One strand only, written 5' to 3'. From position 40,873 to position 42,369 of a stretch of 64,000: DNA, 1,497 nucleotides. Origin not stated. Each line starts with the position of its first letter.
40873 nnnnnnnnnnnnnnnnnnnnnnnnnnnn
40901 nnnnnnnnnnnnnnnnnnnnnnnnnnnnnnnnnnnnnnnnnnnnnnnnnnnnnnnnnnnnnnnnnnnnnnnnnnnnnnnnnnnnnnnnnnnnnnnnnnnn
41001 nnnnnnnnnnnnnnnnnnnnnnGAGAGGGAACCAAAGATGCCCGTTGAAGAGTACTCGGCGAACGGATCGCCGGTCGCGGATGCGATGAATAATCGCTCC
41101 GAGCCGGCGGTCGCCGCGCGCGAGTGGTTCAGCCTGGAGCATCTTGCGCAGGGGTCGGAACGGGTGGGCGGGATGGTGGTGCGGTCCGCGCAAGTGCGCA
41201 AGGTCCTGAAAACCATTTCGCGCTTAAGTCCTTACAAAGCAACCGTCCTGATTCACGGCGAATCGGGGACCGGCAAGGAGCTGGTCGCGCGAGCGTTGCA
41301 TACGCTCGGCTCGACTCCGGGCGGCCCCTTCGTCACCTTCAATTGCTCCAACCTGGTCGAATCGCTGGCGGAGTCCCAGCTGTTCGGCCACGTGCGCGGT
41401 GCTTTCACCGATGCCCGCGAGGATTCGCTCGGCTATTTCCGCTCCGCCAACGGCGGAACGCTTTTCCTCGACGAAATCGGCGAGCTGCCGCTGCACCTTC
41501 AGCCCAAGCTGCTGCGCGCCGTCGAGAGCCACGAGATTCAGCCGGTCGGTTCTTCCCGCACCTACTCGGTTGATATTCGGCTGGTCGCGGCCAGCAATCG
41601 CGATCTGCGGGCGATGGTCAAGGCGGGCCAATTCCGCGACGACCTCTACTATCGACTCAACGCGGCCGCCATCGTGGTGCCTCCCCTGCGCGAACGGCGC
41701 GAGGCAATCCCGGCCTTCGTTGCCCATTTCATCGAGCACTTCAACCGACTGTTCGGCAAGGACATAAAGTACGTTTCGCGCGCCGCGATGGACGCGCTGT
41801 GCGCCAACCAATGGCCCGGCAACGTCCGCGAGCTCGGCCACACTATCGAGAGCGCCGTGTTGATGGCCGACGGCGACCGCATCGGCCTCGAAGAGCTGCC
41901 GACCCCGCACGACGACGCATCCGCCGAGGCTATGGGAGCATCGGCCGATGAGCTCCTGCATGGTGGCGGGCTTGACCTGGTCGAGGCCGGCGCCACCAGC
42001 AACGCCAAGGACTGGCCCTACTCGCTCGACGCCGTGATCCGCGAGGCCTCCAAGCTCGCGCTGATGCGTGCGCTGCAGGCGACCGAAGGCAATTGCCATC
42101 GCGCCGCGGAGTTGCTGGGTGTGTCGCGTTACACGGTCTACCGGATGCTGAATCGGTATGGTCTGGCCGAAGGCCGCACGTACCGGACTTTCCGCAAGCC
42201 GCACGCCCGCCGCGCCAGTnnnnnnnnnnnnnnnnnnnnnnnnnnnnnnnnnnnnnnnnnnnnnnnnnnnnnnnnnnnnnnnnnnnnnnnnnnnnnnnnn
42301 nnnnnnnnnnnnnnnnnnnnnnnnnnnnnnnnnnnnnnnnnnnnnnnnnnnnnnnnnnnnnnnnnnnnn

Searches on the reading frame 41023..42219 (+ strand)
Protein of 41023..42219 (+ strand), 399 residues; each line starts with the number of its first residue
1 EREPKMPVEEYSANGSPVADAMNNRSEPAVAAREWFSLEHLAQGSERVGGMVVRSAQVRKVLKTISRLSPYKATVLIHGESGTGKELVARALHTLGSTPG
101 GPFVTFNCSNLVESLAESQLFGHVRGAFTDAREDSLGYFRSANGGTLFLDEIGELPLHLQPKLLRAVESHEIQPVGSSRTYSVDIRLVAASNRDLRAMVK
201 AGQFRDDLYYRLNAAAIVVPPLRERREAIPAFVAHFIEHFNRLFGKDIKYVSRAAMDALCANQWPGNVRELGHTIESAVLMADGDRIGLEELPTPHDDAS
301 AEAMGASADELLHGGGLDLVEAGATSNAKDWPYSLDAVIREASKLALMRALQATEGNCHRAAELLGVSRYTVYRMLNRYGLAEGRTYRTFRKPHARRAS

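Call 15: search_protein_families(library=pfam, max_evalue=0.001, proteins=[window:41023-42219:+])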
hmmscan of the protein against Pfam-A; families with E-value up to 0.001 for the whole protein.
window:41023-42219:+ (399 aa): 10 families
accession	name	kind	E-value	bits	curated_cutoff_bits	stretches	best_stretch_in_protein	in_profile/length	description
PF00158.32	Sigma54_activat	-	3.8e-63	212.6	20.2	1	52-217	2-167/168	Sigma-54 interaction domain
PF25601.1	AAA_lid_14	-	1.3e-22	79.8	27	1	223-302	1-80/87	AAA+ ATPase lid domain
PF14532.12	Sigma54_activ_2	-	1.8e-18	67.6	25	1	54-222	3-138/138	Sigma-54 interaction domain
PF02954.25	HTH_8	-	2.6e-08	33.9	22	1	340-379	3-42/42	Bacterial regulatory protein, Fis family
PF07728.20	AAA_5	-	8.1e-07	29.6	22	1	75-193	2-123/139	AAA domain (dynein-related subfamily)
PF13191.12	AAA_16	-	1.1e-05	26.5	32.6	1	52-151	3-104/167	AAA ATPase domain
PF00004.35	AAA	-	1.1e-05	26.3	21.2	1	75-173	1-98/131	ATPase family associated with various cellular activities (AAA)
PF13384.12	HTH_23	-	1.2e-05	25.4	24.6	1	341-379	4-41/50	Homeodomain-like domain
PF01078.27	Mg_chelatase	-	0.00015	21.7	20.3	0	140-193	103-158/207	Magnesium chelatase, subunit ChlI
PF12728.13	HTH_17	-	0.0004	21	27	0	361-381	7-27/51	Helix-turn-helix domain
